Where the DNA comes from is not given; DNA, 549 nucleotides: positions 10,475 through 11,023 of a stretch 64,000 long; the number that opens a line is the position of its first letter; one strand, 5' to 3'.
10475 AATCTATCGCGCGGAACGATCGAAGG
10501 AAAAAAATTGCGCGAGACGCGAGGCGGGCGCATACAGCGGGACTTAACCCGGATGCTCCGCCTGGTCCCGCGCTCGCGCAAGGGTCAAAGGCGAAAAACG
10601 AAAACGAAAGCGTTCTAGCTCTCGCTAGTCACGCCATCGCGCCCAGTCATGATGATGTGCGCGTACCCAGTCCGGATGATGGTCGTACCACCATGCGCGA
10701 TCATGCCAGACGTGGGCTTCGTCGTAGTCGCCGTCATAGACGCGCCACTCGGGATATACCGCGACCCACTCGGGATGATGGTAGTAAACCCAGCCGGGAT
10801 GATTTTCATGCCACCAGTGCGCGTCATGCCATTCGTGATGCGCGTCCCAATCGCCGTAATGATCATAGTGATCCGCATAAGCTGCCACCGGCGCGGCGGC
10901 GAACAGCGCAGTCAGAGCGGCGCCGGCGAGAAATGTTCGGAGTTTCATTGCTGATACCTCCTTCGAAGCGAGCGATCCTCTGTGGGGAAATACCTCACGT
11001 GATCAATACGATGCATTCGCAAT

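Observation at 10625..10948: Extreme His/Trp-rich periplasmic mini-protein with HHP[DE]WV-type repeats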

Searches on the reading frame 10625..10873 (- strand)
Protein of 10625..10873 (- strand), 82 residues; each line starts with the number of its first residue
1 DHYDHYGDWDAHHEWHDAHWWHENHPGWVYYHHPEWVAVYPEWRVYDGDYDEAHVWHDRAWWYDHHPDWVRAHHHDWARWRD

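Call 17: search_solved_structures(query=A2, max_evalue=10)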
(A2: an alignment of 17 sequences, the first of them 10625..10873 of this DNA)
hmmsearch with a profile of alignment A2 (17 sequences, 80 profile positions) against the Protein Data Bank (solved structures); distinct sequences matched with E-value up to 10: 2.
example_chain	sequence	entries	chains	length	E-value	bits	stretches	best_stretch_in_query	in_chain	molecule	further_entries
9esh_m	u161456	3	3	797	7.9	10.1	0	29-65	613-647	G-patch domain-containing protein C1486.03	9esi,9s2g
4xx6_A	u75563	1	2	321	10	9.7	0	21-69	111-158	Beta-xylanase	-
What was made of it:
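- On Known periplasmic metal-binding domains (CusF, RcnB, CopC/CopK, PcoE/SilE, HMA, ZinT): No PDB chain by profile search at E <= 10 other than chance hits (call 17).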

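Call 23: predict_structure(alignment_id=A2)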
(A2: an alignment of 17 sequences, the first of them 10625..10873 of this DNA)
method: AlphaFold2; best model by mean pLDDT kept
length: 82 residues; sequences in the alignment: 17
mean_pLDDT: 82.1   pTM: 0.57
mean pLDDT of the five models: 82.1, 79.8, 79.4, 77.2, 75.6
residues with pLDDT >= 90: 18; 70-90: 53; 50-70: 9; < 50: 2
segments of 3 or more residues with pLDDT < 50: none
pLDDT, mean of each block of 10 residues (from residue 1): 72 92 85 85 76 86 89 76 55
secondary structure, 60 per line:
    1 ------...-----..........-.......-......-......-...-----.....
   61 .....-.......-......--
elements in order: E7-9 E15-17 H18-24 H26-32 H34-39 H41-46 E48-50 E56-58 H59-65 H67-73 H75-80

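Call 24: search_protein_representatives(alignment_id=A2)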
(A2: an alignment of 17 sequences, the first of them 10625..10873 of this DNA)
Query: 17 sequences, 80 profile positions. Proteins with E-value up to 0.001 (for the whole library): 162; up to 1e-10: 65; up to 1e-30: 1. The best 150 are listed.
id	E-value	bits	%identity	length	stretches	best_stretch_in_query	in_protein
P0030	2.7e-33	130.2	-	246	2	2-77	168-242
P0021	2.1e-30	120.9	-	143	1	2-80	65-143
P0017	4.8e-29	116.5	-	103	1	3-79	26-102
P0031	7.0e-29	116.0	-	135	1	2-80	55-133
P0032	2.0e-28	114.6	-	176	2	3-77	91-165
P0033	5.1e-26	106.8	-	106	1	3-80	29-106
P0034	1.2e-22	96.0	-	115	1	3-80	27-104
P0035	2.5e-22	95.0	-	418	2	3-75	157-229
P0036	4.6e-22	94.2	-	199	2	4-76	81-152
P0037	1.6e-21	92.4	-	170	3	3-77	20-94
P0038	5.9e-21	90.6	-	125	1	2-78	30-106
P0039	7.0e-21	90.4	-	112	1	2-80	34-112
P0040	8.7e-21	90.1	-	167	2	3-72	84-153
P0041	5.2e-20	87.6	-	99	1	3-76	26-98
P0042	2.2e-18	82.4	-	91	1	3-75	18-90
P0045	5.0e-18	81.2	-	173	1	3-76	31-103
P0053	3.3e-17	78.6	-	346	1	3-79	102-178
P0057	9.1e-17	77.2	-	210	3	5-75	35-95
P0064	1.3e-15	73.5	-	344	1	3-78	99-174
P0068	5.0e-15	71.6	-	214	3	3-79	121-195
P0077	2.9e-13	66.0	-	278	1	4-77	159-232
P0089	3.2e-11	59.4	-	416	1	3-77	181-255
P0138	3.0e-06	43.5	-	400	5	11-76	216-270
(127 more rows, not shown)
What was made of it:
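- A profile search of 1.84 billion representative proteins gave 162 hits at E <= 1e-3 (call 24). There are 162 family representatives in public data (call 24).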

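Call 27: search_protein_families(library=pfam, proteins=[P0035, P0053, P0064, P0089, P0036, P0068, P0057, P0138, P0032, P0077], max_evalue=1)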
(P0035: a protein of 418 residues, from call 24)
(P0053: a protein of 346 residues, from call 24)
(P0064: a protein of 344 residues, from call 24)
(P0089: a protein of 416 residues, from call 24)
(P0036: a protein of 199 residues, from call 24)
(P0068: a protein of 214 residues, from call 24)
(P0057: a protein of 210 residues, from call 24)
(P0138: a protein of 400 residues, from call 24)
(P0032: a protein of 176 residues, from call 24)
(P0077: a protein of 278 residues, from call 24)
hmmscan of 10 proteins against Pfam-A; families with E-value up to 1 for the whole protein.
P0035 (418 aa): 0 families

P0053 (346 aa): 0 families

P0064 (344 aa): 0 families

P0089 (416 aa): 1 family
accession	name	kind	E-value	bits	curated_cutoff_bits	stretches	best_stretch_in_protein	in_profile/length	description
PF24335.1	DUF7503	-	0.0061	16.6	27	0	118-131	2-15/42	Family of unknown function (DUF7503)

P0036 (199 aa): 1 family
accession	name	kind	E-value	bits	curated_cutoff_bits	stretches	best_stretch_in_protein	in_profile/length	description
PF03988.17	DUF347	-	0.12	13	28.2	1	3-30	22-49/52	Repeat of Unknown Function (DUF347)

P0068 (214 aa): 1 family
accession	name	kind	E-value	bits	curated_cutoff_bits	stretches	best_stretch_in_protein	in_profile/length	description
PF16525.10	MHB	-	0.0041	17.7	27.4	1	20-48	34-62/77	Haemophore, haem-binding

P0057 (210 aa): 1 family
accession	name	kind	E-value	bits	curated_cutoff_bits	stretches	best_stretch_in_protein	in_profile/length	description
PF08139.17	LPAM_1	-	0.21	12.5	20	1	1-16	1-16/18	Prokaryotic membrane lipoprotein lipid attachment site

P0138 (400 aa): 0 families

P0032 (176 aa): 0 families

P0077 (278 aa): 7 families
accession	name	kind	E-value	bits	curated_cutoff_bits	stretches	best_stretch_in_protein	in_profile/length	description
PF16525.10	MHB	-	0.0024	18.5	27.4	0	34-83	18-63/77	Haemophore, haem-binding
PF25591.1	LRV_2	-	0.026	15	27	0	63-78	22-37/61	Leucine Rich Repeat Variant domain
PF09298.16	FAA_hydrolase_N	-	0.16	12.6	25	0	123-144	51-72/105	Fumarylacetoacetase N-terminal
PF23713.2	WH_Egal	-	0.24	12.4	27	0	91-103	43-55/69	Egalitarian winged helix domain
PF24335.1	DUF7503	-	0.47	10.5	27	0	33-43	2-12/42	Family of unknown function (DUF7503)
PF24851.1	DUF7725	-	0.84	10.1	25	1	120-138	45-63/73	Domain of unknown function (DUF7725)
PF22494.2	choice_anch_I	-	0.89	8.8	32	0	191-238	326-374/489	Choice-of-anchor I domain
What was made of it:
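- On Haemophore MHB (PF16525): Only sub-threshold hits (17.7 and 18.5 bits against 27.4) in the N-terminal domains of the longer relatives P0068 and P0077 (call 27).
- The N-terminal domains of some longer family members give weak hits to Pfam MHB (haemophore), at E about 3e-3 and 17-18 bits against a cut-off of 27 (call 27).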

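Call 30: fold_search(model_id=the predicted structure, library=pdb)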
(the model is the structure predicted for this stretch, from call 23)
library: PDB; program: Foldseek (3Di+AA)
matches with E <= 10: 2; with E <= 0.001: 0
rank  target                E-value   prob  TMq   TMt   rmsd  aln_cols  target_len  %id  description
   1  2dlo_MODEL_1_A        7.4e+00  0.10  0.24  0.24   1.6        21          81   19  Solution structure of the second LIM domain of human Thyroid receptor-interacting protein 6 (released 2006-10-20)
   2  9nnb_C                8.0e+00  0.04  0.21  0.04   3.3        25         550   24  Cryo-EM structure of the Retron Ec78 complex, PtuA:PtuB:RT (4:2:1) (released 2025-10-08)

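Call 32: find_related_loci(query=A2, collection=genome_contigs, flank=6000)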
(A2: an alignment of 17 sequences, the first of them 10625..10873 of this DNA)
Query A2 (82 aa) in genome_contigs; peptide patterns used: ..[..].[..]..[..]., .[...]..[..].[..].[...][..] (x = any residue, [..] = any of these).
164 stretches matched a pattern; 106 encode a relative of the query (tblastn E <= 1e-3); the best 80 are kept; 79 distinct loci.
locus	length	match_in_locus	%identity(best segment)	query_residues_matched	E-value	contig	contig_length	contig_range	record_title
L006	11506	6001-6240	86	4-82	1e-39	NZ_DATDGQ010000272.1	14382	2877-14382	MAG: Candidatus Binatus sp. isolate SMAG_U256 k141_254424, whole genome shotgun sequence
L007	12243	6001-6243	84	2-82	1e-39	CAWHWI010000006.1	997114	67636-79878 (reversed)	MAG: uncultured delta proteobacterium isolate MFD04463.bin.1.219 genome assembly, contig: contig_9766, whole genome shot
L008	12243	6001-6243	84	2-82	5e-39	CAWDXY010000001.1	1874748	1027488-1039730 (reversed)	MAG: uncultured delta proteobacterium isolate MFD01248.bin.1.21 genome assembly, contig: contig_13844, whole genome shot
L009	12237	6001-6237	82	4-82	1e-37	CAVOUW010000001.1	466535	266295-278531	MAG: uncultured delta proteobacterium isolate MFD10064.bin.1.24 genome assembly, contig: contig_30147, whole genome shot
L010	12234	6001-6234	83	5-82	7e-37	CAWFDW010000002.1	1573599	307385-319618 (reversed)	MAG: uncultured delta proteobacterium isolate MFD05513.bin.2.169 genome assembly, contig: contig_18592, whole genome sho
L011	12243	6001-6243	78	2-82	3e-36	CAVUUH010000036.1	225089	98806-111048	MAG: uncultured delta proteobacterium isolate MFD00964.bin.2.3 genome assembly, contig: contig_65873, whole genome shotg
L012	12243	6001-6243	83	2-82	9e-36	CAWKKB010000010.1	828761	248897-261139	MAG: uncultured delta proteobacterium isolate MFD00731.bin.2.133 genome assembly, contig: contig_6977, whole genome shot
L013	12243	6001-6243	79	2-82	6e-36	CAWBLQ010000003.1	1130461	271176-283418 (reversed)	MAG: Candidatus Binataceae bacterium isolate MFD02248.bin.1.59 genome assembly, contig: contig_20764, whole genome shotg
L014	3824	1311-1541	79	6-82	1e-35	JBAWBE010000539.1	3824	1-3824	MAG: Terriglobales bacterium isolate MFD09399_ilm_asm_bin21 k127_51187, whole genome shotgun sequence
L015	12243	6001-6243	86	2-82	7e-35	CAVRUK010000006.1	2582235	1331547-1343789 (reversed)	MAG: uncultured delta proteobacterium isolate MFD02248.bin.1.51 genome assembly, contig: contig_9513, whole genome shotg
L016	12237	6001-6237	78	4-82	1e-34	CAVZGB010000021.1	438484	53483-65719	MAG: uncultured delta proteobacterium isolate MFD05521.bin.1.220 genome assembly, contig: contig_8792, whole genome shot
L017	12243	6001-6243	80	2-82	1e-34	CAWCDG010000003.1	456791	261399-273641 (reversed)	MAG: uncultured delta proteobacterium isolate MFD09286.bin.2.99 genome assembly, contig: contig_18937, whole genome shot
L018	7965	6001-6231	75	4-80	3e-33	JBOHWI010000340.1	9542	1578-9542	MAG: Candidatus Binatus sp. isolate TC-B3_metawrap_bin.1 k127_317053, whole genome shotgun sequence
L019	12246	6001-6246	74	1-82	5e-33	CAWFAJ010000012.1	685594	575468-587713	MAG: uncultured delta proteobacterium isolate MFD00991.bin.1.136 genome assembly, contig: contig_46292, whole genome sho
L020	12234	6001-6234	74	5-82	4e-32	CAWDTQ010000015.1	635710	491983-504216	MAG: uncultured delta proteobacterium isolate MFD05377.bin.2.158 genome assembly, contig: contig_70185, whole genome sho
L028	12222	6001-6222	59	7-80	2e-19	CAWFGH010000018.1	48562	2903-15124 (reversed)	MAG: uncultured delta proteobacterium isolate MFD00731.bin.2.203 genome assembly, contig: contig_81991, whole genome sho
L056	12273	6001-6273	46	7-77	9e-12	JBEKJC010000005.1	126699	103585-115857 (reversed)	MAG: Candidatus Binataceae bacterium isolate SPRUCE 314 SPRUCE_314_5, whole genome shotgun sequence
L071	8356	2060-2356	42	1-78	9e-11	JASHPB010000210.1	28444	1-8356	MAG: Candidatus Binataceae bacterium isolate JOPF038 JOPF_NEAR_contig_658398, whole genome shotgun sequence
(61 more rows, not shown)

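Call 36: list_cluster_members(proteins=[P0035, P0053, P0064, P0089, P0057, P0138, P0045, P0041, P0042, P0034])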
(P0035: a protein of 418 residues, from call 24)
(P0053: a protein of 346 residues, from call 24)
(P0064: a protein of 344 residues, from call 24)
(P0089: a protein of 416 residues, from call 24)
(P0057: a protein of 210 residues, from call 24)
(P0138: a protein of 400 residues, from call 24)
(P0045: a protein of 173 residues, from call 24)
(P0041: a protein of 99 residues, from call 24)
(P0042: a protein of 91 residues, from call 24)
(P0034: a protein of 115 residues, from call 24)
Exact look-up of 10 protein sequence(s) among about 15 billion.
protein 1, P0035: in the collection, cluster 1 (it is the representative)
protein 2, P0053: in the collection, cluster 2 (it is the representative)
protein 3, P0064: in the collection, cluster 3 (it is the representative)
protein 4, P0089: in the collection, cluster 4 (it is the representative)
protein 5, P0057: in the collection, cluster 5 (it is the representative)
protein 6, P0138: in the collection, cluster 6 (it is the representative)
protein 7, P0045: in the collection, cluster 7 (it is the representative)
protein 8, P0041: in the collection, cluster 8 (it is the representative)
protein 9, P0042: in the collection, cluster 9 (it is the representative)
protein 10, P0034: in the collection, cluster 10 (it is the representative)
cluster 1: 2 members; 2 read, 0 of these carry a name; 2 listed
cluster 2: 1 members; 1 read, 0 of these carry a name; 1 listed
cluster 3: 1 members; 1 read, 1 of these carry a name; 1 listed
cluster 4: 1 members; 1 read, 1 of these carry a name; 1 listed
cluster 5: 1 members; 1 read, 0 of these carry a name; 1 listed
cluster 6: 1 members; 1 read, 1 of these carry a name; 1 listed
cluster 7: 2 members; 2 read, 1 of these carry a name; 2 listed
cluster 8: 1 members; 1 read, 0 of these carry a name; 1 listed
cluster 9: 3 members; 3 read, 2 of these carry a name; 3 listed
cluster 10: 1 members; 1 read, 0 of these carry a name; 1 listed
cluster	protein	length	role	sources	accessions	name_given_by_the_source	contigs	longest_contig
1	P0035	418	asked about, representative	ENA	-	-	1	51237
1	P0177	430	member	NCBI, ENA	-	-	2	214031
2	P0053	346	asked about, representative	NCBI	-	-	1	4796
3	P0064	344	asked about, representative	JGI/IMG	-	hypothetical protein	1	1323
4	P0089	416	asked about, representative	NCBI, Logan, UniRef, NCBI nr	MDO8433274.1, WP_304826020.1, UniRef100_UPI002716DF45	MAG: hypothetical protein Q7S58_12775 [Candidatus Binatus sp.] | hypothetical protein n=1 Tax=Candidatus Binatus sp. TaxID=2811406 RepID=UPI002716DF45 | hypothetical protein [Candidatus Binatus sp.]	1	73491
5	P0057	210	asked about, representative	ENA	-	-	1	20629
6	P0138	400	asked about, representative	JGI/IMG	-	hypothetical protein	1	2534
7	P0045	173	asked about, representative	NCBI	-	-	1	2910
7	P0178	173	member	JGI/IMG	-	hypothetical protein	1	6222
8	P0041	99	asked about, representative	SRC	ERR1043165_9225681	-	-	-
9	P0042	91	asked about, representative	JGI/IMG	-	hypothetical protein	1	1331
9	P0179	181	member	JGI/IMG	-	hypothetical protein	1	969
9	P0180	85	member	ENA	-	-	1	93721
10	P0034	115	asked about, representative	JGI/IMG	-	-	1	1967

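Call 59: find_homologous_proteins(query=A4, max_evalue=0.00001)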
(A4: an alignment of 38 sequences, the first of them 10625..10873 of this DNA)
Query A4 (38 sequences) (82 aa, profile of the alignment): 84 proteins with E <= 0.00001 among 208 candidates.
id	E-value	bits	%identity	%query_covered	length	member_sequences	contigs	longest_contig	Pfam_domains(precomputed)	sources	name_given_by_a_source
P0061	1.0e-26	110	49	87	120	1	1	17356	-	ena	-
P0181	8.2e-23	98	57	90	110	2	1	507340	-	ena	-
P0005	1.1e-21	94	75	96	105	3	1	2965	-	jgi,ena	-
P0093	1.2e-21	94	42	90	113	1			-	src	-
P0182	1.8e-21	94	48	87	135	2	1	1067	-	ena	-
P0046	2.2e-21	93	55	89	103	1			-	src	-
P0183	4.1e-21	92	51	88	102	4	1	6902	-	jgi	-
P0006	6.0e-21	92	76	83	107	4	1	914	-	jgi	jgi:hypothetical protein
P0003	8.9e-21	91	85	83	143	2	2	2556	-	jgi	jgi:hypothetical protein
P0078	1.1e-20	91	49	87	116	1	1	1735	-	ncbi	-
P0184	1.2e-20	91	77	94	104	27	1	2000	-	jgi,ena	-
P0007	1.2e-20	91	76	93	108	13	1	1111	-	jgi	jgi:hypothetical protein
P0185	1.5e-20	91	44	88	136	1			-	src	-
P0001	1.6e-20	91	98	98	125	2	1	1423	-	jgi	jgi:hypothetical protein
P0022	2.3e-20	90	55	89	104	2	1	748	-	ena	-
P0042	1.8e-19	87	57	88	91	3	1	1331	-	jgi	jgi:hypothetical protein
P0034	1.1e-18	85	58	93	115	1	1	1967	-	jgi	-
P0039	9.2e-18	82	59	93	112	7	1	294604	-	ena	-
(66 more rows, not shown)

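Call 60: find_encoding_contigs(protein=P0039, flank=10000, max_places=2)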
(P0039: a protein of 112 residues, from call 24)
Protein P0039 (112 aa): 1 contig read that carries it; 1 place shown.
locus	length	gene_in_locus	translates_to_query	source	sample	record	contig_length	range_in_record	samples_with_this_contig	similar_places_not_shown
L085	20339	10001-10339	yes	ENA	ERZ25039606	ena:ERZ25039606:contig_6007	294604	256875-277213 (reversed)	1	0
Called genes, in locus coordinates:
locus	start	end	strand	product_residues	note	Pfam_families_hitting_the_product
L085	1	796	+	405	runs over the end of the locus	PF13439:Glyco_transf_4, PF13579:Glyco_trans_4_4, PF00534:Glycos_transf_1, PF13692:Glyco_trans_1_4, PF13524:Glyco_trans_1_2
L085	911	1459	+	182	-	PF13565:HTH_32 (weak)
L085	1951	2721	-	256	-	-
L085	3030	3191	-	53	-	PF20254:DMFA2_C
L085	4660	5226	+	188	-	PF08401:ArdcN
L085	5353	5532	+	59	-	PF18818:MPTase-PolyVal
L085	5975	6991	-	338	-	-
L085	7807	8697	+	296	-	PF12167:Arm-DNA-bind_2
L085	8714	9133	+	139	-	PF00589:Phage_integrase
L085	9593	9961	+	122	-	-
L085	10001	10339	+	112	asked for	-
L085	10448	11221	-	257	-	-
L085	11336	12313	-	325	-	PF00296:Bac_luciferase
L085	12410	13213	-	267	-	PF02540:NAD_synthase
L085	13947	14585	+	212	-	-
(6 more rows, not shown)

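Call 61: find_encoding_contigs(protein=P0181, flank=10000, max_places=2)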
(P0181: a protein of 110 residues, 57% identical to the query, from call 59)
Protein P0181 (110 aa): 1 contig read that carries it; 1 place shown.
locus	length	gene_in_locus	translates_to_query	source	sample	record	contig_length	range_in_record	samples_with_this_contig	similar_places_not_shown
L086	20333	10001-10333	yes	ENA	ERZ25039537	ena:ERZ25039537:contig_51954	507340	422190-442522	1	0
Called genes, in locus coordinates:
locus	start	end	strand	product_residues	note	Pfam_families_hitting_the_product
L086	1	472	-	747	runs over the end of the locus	PF13491:FtsK_4TM (weak), PF17854:FtsK_alpha, PF01580:FtsK_SpoIIIE, PF09397:FtsK_gamma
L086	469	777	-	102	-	PF17770:RNase_J_C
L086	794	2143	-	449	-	PF00753:Lactamase_B, PF23023:Anti-Pycsar_Apyc1 (faint), PF12706:Lactamase_B_2, PF22505:RNase_J_b_CASP, PF07521:RMMBL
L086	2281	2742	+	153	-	PF00436:SSB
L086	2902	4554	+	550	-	-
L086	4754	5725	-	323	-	PF00248:Aldo_ket_red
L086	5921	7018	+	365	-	PF07494:Reg_prop (faint)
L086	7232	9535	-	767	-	PF00270:DEAD (weak), PF04851:ResIII, PF17757:UvrB_inter, PF27431:UvrB_3rd, PF00271:Helicase_C, PF12344:UvrB, PF02151:UVR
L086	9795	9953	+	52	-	-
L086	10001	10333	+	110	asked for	-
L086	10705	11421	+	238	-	-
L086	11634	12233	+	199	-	-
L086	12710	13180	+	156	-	-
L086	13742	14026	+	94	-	PF00691:OmpA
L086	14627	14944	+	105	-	PF00691:OmpA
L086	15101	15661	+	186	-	-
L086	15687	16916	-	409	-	PF02771:Acyl-CoA_dh_N (faint), PF02770:Acyl-CoA_dh_M, PF00441:Acyl-CoA_dh_1, PF08028:Acyl-CoA_dh_2 (weak)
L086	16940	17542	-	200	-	PF02770:Acyl-CoA_dh_M (weak), PF00441:Acyl-CoA_dh_1, PF08028:Acyl-CoA_dh_2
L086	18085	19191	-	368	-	PF01408:GFO_IDH_MocA, PF02894:GFO_IDH_MocA_C, PF22725:GFO_IDH_MocA_C3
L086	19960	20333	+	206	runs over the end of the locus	-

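Call 73: predict_structure(alignment_id=A5)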
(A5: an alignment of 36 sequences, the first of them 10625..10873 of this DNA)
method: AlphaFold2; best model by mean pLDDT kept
length: 82 residues; sequences in the alignment: 36
mean_pLDDT: 87.4   pTM: 0.68
mean pLDDT of the five models: 87.4, 86.6, 86.0, 85.3, 85.0
residues with pLDDT >= 90: 45; 70-90: 31; 50-70: 4; < 50: 2
segments of 3 or more residues with pLDDT < 50: none
pLDDT, mean of each block of 10 residues (from residue 1): 74 95 92 91 85 90 93 84 66
secondary structure, 60 per line:
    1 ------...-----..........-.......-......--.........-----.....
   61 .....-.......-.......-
elements in order: E7-9 E15-17 H18-24 H26-32 H34-39 H42-47 E48-50 E56-58 H59-65 H67-73 H75-81
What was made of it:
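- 10766..10855 (-): Repeat 1 (aa 32-61): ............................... The model shows a beta-hairpin followed by short helices (calls 23, 73).
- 10643..10732 (-): Repeat 2 (aa 73-102): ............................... Same secondary-structure pattern as repeat 1 (call 73).
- Closest known: His-rich metal storage/buffer proteins and tails. Different: Here the His sit on a confidently predicted folded Trp-core repeat (call 73), and the protein has a signal peptide.
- Fold: AlphaFold2 pLDDT 82 rising to 87.4 and pTM 0.68 with a more diverse alignment; all five models agree (calls 23, 73).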

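Call 75: fold_search(model_id=the predicted structure, library=pdb)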
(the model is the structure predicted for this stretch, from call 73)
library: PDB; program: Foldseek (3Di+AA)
matches with E <= 10: 2; with E <= 0.001: 0
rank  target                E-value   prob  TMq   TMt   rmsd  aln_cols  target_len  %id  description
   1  2dlo_MODEL_1_A        9.8e+00  0.08  0.21  0.21   0.8        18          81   22  Solution structure of the second LIM domain of human Thyroid receptor-interacting protein 6 (released 2006-10-20)
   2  3c0a                  9.8e+00  0.01  0.19  0.06  12.2        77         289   13  Lactobacillus CASEI Thymidylate Synthase Ternary Complex with DUMP and the Phtalimidic Derivative 14C in Multiple Bindin (released 2009-01-20)
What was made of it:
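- On Known periplasmic metal-binding domains (CusF, RcnB, CopC/CopK, PcoE/SilE, HMA, ZinT): Foldseek against the PDB found nothing at E < 7 (calls 30, 75).
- No PDB sequence or Foldseek match (calls 17, 30, 75).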
